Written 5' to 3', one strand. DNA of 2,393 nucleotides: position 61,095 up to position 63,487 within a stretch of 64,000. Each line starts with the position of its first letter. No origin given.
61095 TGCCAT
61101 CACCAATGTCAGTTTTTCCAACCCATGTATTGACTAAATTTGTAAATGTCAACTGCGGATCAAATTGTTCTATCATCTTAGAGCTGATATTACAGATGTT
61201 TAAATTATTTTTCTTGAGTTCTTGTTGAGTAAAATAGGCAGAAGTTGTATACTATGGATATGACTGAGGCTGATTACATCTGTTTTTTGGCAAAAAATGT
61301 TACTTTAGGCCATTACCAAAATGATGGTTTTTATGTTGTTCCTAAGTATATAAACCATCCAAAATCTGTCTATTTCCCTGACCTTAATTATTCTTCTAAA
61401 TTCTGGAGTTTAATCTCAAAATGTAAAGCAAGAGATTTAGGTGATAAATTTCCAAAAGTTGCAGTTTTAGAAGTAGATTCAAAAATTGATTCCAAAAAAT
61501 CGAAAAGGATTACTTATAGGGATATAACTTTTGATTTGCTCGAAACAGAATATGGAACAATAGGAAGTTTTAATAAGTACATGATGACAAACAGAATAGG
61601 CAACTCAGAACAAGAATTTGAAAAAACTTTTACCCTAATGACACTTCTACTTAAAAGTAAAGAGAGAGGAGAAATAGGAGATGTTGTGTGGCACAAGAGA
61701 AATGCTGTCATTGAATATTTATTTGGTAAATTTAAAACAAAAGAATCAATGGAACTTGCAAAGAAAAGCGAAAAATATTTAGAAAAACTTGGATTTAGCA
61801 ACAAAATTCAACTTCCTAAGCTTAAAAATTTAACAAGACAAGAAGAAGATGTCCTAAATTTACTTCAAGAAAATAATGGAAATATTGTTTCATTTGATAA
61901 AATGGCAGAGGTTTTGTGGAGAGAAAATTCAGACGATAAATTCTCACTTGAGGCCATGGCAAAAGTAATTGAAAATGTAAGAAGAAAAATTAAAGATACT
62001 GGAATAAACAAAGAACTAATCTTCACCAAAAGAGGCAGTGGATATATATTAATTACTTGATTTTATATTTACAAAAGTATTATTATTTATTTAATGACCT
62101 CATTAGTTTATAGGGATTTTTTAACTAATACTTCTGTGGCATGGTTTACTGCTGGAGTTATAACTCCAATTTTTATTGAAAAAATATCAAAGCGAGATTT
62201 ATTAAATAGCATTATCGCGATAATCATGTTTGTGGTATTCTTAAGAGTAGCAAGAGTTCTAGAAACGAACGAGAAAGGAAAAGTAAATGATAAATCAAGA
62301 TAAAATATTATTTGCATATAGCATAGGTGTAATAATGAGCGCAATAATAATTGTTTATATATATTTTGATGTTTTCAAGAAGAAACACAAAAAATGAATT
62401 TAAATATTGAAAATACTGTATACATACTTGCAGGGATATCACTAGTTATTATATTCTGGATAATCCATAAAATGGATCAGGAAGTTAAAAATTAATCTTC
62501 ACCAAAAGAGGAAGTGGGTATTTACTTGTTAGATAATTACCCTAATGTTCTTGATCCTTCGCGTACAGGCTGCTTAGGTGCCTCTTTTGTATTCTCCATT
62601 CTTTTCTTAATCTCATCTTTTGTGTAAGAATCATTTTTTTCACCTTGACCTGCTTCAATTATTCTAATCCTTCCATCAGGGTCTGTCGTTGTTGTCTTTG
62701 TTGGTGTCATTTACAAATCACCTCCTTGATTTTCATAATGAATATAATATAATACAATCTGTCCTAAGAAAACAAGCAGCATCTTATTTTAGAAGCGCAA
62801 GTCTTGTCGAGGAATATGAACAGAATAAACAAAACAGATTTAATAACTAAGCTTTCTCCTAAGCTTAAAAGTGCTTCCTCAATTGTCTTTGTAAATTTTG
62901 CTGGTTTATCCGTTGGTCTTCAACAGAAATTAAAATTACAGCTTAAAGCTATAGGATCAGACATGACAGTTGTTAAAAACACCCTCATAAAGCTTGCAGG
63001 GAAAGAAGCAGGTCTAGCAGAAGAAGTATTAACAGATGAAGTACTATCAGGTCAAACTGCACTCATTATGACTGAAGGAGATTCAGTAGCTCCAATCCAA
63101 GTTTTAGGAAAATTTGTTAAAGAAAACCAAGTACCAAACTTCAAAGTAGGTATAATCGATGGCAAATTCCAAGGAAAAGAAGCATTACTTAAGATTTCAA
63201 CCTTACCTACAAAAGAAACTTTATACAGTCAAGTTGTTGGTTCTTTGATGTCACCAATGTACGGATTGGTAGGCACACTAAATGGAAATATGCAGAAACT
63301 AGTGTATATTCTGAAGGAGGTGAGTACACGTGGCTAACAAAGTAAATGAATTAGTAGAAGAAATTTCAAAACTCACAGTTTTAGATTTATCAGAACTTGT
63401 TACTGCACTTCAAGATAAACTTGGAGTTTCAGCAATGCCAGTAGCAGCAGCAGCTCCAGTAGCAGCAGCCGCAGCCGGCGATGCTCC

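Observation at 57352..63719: Universally conserved secE-nusG-rplK-rplA-rplJ-rplL locus carries opposite-strand insertions including a class II Fic protein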

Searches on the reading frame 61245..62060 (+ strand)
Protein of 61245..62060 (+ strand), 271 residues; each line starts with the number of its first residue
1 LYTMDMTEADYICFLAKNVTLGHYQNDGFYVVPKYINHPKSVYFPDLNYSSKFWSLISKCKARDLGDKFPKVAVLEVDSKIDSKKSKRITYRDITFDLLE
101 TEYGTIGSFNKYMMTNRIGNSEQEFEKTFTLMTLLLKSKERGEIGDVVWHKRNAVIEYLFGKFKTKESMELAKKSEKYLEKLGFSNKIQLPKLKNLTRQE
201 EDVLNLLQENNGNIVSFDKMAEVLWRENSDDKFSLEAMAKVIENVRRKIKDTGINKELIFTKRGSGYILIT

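Call 4: search_protein_families(library=pfam, proteins=[window:61245-62060:+], max_evalue=0.01)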
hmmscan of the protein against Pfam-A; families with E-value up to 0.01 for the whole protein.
window:61245-62060:+ (271 aa): 1 family
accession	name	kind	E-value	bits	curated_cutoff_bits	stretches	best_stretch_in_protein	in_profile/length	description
PF00486.34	Trans_reg_C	-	5.9e-12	45.9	26.2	1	195-269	5-77/77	Transcriptional regulatory protein, C terminal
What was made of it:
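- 61245..62060 (+): wHTH271: an N-terminal domain of about 190 aa of unknown function plus an OmpR/PhoB-type winged helix, with no receiver domain. The public annotation starts at ATG 61260 (266 aa). PF00486 6e-12 at residues 195-269 (call 4).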

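Call 5: search_protein_families(library=ncbifam, proteins=[window:61245-62060:+], max_evalue=0.01)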
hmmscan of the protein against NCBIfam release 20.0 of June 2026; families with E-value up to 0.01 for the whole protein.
window:61245-62060:+ (271 aa): 12 families
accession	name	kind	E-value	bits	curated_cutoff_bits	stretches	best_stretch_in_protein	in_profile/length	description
NF045944.1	ResRegRpaBCyano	equivalog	3.2e-09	36.5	330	1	195-269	153-227/229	response regulator transcription factor RpaB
NF033117.2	vanR_ACDEGLN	exception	3.8e-06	26.6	350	1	192-268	150-224/226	VanR-ABDEGLN family response regulator transcription factor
TIGR01387.1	cztR_silR_copR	subfamily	7.2e-06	25.8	279.2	1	195-269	147-218/218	heavy metal response regulator transcription factor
NF041734.1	resp_reg_RppA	equivalog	2.3e-05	23.9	250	1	191-269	152-227/229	two-component system response regulator RppA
NF000401.1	vanR-A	exception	2.3e-05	23.9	500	1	194-268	155-228/231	vancomycin resistance response regulator transcription factor VanR-A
NF008296.0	PRK11083.1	equivalog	3.4e-05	23.4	273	1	193-269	151-225/228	two-component system response regulator CreB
NF000404.1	vanR-D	exception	3.6e-05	23.4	500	1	189-268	152-229/232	vancomycin resistance response regulator transcription factor VanR-D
NF053854.1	RespRegPhoBBctds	equivalog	8.3e-05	22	270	1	195-269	155-224/225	two-component system response regulator PhoB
NF008567.0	PRK11517.1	equivalog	0.00025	20.5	353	1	195-269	147-218/223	response regulator transcription factor HprR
NF000403.1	vanR-C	exception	0.0005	19.7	480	1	190-269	152-229/231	vancomycin resistance response regulator transcription factor VanR-C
NF040534.1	resp_reg_YycF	equivalog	0.0014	17.9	340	1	195-269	155-227/231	response regulator YycF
NF045914.1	RespRegNblR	equivalog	0.0053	16.4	300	0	192-269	151-225/228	response regulator transcription factor NblR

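Call 22: search_protein_families(library=padloc, proteins=[window:61245-62060:+], max_evalue=0.01)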
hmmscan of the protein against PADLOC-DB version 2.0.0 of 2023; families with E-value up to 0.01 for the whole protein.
window:61245-62060:+ (271 aa): 0 families

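Call 48: find_homologous_proteins(query=window:61245-62060:+)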
Query window:61245-62060:+ (271 aa): 55 proteins with E <= 0.001 among 502 candidates.
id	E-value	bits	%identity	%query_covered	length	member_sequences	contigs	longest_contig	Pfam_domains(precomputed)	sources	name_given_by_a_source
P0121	1.2e-171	587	100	98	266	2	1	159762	PF00486.35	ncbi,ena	-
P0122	7.0e-137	473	80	97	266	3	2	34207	PF00486.35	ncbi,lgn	-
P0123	5.0e-130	451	75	98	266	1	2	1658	PF00486.35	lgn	-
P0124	1.5e-129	449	75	98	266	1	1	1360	PF00486.35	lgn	-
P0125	4.0e-128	444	73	98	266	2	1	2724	PF00486.35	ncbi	-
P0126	1.1e-127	443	75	98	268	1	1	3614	PF00486.35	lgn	-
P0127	1.3e-126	440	73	98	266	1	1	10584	PF00486.35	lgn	-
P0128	3.3e-126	438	73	97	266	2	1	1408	PF00486.35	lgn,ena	-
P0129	4.2e-126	438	73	98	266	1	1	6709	PF00486.35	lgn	-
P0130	4.2e-122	425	71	98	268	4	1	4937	PF00486.35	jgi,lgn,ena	-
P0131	1.3e-118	413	69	98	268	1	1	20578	PF00486.35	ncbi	ncbi:MAG: helix-turn-helix domain-containing protein [Microgenomates group bacterium]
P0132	3.2e-117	409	67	98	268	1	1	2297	PF00486.35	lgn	-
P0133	4.1e-103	363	62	98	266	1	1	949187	PF00486.35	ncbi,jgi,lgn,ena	ncbi:MAG: helix-turn-helix domain-containing protein [Candidatus Shapirobacteria bacterium]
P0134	1.5e-100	354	61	98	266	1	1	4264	PF00486.35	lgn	-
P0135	4.3e-86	307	56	98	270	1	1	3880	PF00486.35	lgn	-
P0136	7.2e-83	296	55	97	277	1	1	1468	PF00486.35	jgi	jgi:hypothetical protein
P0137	1.4e-80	289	53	97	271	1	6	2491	PF00486.35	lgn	-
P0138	1.9e-77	278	50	98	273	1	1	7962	PF00486.35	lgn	-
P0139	4.0e-77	277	53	97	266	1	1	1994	PF00486.35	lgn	-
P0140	3.5e-73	264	51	97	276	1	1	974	PF00486.35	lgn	-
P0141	6.5e-53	198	39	97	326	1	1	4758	PF00486.35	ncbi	-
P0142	9.7e-53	197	41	98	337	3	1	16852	PF00486.35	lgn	-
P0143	2.3e-51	193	40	97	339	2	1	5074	PF00486.35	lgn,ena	-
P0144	8.4e-51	191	40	97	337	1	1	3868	PF00486.35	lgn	-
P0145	1.2e-49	187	38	97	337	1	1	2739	PF00486.35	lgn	-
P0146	2.3e-49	186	41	97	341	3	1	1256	PF00486.35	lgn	-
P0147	4.2e-49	186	38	97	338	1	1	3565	PF00486.35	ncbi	-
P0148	9.6e-49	184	40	97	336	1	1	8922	PF00486.35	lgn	-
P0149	1.4e-48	184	40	97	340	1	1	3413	PF00486.35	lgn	-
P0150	2.1e-48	183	39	98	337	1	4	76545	PF00486.35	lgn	-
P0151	3.8e-48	182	39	97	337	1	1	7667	PF00486.35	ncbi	-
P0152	5.3e-48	182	39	97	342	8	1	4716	PF00486.35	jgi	jgi:DNA-binding winged helix-turn-helix (wHTH) protein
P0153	2.0e-47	180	39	97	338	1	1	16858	PF00486.35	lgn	-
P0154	2.1e-47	180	37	97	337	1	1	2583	PF00486.35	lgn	-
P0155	3.4e-47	179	37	97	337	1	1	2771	PF00486.35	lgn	-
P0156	4.1e-47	179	39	97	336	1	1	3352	PF00486.35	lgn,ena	-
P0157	5.5e-47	179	38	97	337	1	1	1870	PF00486.35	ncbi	-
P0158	8.7e-46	175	40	98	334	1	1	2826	PF00486.35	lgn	-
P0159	1.3e-44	171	38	97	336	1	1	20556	PF00486.35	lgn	-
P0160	2.0e-44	170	39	97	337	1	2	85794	PF00486.35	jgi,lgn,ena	-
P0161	3.0e-44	170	37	98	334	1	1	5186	PF00486.35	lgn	-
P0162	1.1e-43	168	39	97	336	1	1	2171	PF00486.35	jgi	-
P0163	2.0e-43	167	37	99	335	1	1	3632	PF00486.35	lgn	-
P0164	2.6e-43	167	39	97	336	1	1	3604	PF00486.35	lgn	-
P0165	2.6e-43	167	39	96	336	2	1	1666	PF00486.35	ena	-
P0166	3.9e-43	166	37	97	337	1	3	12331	PF00486.35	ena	-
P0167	1.6e-41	161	38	98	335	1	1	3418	PF00486.35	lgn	-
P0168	1.6e-40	157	36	96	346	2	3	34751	PF00486.35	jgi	jgi:uncharacterized protein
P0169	4.5e-38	149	36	97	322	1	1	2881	PF00486.35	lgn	-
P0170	5.6e-31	126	32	97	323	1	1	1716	PF00486.35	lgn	-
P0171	1.7e-30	125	33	97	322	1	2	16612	PF00486.35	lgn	-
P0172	2.1e-30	124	33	97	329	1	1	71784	-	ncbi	-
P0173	3.4e-30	124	31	97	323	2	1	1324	PF00486.35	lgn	-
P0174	6.7e-25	106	40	65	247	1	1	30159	PF00486.35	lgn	-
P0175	2.7e-24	104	32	97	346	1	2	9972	PF00486.35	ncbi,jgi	-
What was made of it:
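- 61245..62060 (+): The family has 55 members, and those named are Microgenomates (call 48).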

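Call 56: find_encoding_contigs(protein=P0133, flank=5000, max_places=1)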
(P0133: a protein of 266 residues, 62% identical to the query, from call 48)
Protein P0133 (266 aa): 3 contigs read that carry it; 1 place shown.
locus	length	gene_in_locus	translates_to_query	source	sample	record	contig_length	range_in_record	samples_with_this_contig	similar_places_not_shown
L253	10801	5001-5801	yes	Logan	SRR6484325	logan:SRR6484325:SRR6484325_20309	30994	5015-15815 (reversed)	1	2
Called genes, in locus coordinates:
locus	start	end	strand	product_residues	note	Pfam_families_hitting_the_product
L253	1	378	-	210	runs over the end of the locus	PF07853:DUF1648, PF13630:SdpI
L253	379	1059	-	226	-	-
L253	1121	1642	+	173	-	PF00081:Sod_Fe_N, PF02777:Sod_Fe_C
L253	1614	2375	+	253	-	PF13489:Methyltransf_23, PF07021:MetW (weak), PF13847:Methyltransf_31, PF08241:Methyltransf_11, PF08242:Methyltransf_12, PF13649:Methyltransf_25 (weak)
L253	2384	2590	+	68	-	-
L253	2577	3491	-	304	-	PF09587:PGA_cap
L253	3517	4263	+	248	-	PF08308:PEGA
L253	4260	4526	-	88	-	-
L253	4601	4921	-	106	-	-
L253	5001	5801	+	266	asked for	PF00486:Trans_reg_C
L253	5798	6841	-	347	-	PF00953:Glycos_transf_4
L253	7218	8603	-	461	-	-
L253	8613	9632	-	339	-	PF13310:Virulence_RhuM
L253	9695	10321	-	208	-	PF03412:Peptidase_C39 (weak), PF13529:Peptidase_C39_2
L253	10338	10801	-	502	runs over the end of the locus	-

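Call 57: find_encoding_contigs(protein=P0150, flank=5000, max_places=1)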
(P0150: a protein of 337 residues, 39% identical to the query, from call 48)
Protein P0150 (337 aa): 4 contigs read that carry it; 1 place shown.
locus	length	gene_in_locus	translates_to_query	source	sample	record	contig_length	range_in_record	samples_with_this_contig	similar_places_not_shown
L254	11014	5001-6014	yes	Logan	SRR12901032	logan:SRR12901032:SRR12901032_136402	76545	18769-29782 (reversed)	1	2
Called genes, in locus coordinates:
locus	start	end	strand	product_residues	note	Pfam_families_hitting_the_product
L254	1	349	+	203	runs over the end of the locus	-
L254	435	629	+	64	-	PF01165:Ribosomal_S21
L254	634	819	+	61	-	PF00584:SecE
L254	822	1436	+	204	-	PF02357:NusG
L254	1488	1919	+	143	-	PF03946:Ribosomal_L11_N, PF00298:Ribosomal_L11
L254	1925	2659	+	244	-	PF00687:Ribosomal_L1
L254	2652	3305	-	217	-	PF08843:AbiEii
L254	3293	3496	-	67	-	-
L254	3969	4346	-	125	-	-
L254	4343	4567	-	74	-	-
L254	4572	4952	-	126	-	-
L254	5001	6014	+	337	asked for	PF00486:Trans_reg_C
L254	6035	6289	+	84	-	-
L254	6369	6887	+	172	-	PF00466:Ribosomal_L10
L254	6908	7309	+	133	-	PF16320:Ribosomal_L12_N, PF00542:Ribosomal_L12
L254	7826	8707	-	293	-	PF08443:RimK, PF02655:ATP-grasp_3 (weak), PF02955:GSH-S_ATP (weak)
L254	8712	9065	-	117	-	-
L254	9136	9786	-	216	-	PF13489:Methyltransf_23 (weak), PF05175:MTS (weak), PF13847:Methyltransf_31, PF08241:Methyltransf_11 (weak), PF08242:Methyltransf_12, PF13649:Methyltransf_25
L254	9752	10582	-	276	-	PF08443:RimK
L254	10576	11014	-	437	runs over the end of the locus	PF14397:ATPgrasp_ST, PF02655:ATP-grasp_3 (faint), PF08443:RimK (faint), PF05618:RimB-like (weak)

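Call 58: find_encoding_contigs(protein=P0160, flank=5000, max_places=1)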
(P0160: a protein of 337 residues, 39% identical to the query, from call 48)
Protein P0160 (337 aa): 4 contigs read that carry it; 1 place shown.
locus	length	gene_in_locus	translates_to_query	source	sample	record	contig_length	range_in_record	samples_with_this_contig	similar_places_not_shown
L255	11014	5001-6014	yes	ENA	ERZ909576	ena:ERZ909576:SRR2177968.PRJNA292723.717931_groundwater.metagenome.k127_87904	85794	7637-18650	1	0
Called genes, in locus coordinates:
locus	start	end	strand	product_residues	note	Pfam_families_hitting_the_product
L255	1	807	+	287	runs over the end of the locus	PF00404:Dockerin_1 (weak)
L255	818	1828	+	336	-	PF00963:Cohesin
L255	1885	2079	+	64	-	PF01165:Ribosomal_S21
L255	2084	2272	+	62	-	PF00584:SecE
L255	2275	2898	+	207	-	PF02357:NusG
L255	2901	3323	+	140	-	PF03946:Ribosomal_L11_N, PF00298:Ribosomal_L11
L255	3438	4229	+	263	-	PF00687:Ribosomal_L1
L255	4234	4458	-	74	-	-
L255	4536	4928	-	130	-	-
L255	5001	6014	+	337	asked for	PF00486:Trans_reg_C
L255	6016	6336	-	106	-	-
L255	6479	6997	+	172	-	PF00466:Ribosomal_L10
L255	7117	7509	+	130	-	-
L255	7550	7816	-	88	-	-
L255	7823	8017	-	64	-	-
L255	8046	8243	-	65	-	-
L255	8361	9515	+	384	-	PF00486:Trans_reg_C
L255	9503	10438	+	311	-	-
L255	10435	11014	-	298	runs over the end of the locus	PF08443:RimK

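Call 59: find_encoding_contigs(protein=P0172, flank=5000, max_places=1)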
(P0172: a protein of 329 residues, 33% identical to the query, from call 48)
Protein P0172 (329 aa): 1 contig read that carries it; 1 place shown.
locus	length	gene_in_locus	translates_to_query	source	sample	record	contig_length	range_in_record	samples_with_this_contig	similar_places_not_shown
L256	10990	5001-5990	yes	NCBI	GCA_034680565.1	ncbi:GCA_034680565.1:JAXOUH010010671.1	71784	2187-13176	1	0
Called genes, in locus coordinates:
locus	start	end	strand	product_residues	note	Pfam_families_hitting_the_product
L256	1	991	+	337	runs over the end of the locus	PF11104:PilM_2, PF25216:Volactin (weak), PF06723:MreB_Mbl (faint), PF14450:FtsA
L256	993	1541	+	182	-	-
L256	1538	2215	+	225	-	PF04350:PilO (faint)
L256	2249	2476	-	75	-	PF13083:KH_KhpA-B, PF07650:KH_2, PF00013:KH_1 (weak)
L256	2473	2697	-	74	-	PF00886:Ribosomal_S16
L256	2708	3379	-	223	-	PF14622:Ribonucleas_3_3, PF00636:Ribonuclease_3, PF14709:DND1_DSRM (faint), PF00035:dsrm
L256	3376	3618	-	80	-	PF00550:PP-binding (weak)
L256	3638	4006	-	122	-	PF01029:NusB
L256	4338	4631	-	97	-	-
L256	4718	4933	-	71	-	-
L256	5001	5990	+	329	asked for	-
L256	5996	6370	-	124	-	-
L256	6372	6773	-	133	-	-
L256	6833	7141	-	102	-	-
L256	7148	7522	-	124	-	-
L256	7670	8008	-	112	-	-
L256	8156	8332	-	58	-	-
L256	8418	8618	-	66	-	-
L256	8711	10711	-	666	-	PF17191:RecG_wedge, PF01336:tRNA_anti-codon (faint), PF00270:DEAD, PF04851:ResIII, PF00271:Helicase_C, PF22590:Cas3-like_C_2 (weak), PF19833:RecG_dom3_C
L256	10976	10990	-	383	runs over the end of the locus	PF00579:tRNA-synt_1b, PF01479:S4 (weak)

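Call 73: search_solved_structures(query=window:61245-62060:+, max_evalue=0.01)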
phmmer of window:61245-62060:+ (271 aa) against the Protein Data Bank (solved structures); distinct sequences matched with E-value up to 0.01: 8.
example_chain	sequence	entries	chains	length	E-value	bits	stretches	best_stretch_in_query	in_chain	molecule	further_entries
1kgs_A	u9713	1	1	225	7.1e-06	29.1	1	194-268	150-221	DNA BINDING RESPONSE REGULATOR D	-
6cqg_A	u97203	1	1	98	0.00057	22.8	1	195-269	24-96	DNA-binding response regulator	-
5za3_A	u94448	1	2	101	0.00081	22.3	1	195-269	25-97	DNA-binding response regulator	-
2jzy_A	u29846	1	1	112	0.0018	21.2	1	192-269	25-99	Transcriptional regulatory protein PcoR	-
1p2f_A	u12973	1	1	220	0.0021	21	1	163-268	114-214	Response Regulator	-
6iju_A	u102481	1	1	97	0.0032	20.4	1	195-269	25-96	DNA-binding response regulator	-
6kyx_A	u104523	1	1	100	0.0034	20.3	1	195-269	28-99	DNA-binding response regulator ArlR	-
6is4_A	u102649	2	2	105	0.0041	20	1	195-269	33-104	Response regulator ArlR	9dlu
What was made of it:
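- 61245..62060 (+): PDB hits cover only the wHTH (call 73).
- On OmpR/PhoB response regulator (271-aa protein): PDB matches are limited to the effector domain (call 73).
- Closest known: OmpR/PhoB-family response regulators. Same: PDB hits are to DrrD, ArlR and PcoR effector domains (call 73).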

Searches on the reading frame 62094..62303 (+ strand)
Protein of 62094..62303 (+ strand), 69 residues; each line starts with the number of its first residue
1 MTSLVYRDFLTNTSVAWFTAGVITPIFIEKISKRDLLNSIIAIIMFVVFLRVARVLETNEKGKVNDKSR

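Call 4: search_protein_families(library=pfam, proteins=[window:62094-62303:+], max_evalue=0.01)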
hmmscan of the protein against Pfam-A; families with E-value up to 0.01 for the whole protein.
window:62094-62303:+ (69 aa): 0 families

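Call 5: search_protein_families(library=ncbifam, proteins=[window:62094-62303:+], max_evalue=0.01)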
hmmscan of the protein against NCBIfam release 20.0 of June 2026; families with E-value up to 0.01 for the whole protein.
window:62094-62303:+ (69 aa): 0 families

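Call 22: search_protein_families(library=padloc, proteins=[window:62094-62303:+], max_evalue=0.01)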
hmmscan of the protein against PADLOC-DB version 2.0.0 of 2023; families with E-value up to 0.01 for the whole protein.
window:62094-62303:+ (69 aa): 1 family
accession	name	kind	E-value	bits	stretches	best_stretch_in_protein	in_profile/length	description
PDLC04671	PDC-M48A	-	0.0021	16.2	1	27-60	4-37/166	-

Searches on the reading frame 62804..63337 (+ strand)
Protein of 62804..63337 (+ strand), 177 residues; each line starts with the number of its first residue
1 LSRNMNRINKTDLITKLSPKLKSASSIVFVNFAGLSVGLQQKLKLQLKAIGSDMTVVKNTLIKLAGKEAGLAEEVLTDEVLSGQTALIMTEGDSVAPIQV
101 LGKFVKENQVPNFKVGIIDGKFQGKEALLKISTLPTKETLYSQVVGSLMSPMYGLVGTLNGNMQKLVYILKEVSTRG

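Call 4: search_protein_families(library=pfam, proteins=[window:62804-63337:+], max_evalue=0.01)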
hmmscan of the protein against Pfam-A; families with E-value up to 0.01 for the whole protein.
window:62804-63337:+ (177 aa): 1 family
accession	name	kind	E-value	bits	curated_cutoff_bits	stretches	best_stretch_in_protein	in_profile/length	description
PF00466.25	Ribosomal_L10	-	8.4e-20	71.1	22.8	1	5-105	1-99/100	Ribosomal protein L10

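Call 5: search_protein_families(library=ncbifam, proteins=[window:62804-63337:+], max_evalue=0.01)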
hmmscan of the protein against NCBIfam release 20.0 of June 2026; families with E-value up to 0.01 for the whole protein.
window:62804-63337:+ (177 aa): 3 families
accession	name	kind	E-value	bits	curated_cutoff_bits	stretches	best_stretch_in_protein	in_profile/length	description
NF000955.1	PRK00099.1-1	equivalog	7.7e-39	133.2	85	1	9-175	2-165/168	50S ribosomal protein L10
NF003095.0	PRK04019.1-1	equivalog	1.2e-08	34.4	381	1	10-95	17-100/339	50S ribosomal protein L10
NF003099.0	PRK04019.2-2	equivalog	2.4e-06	26.8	341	1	3-94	8-99/293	50S ribosomal protein L10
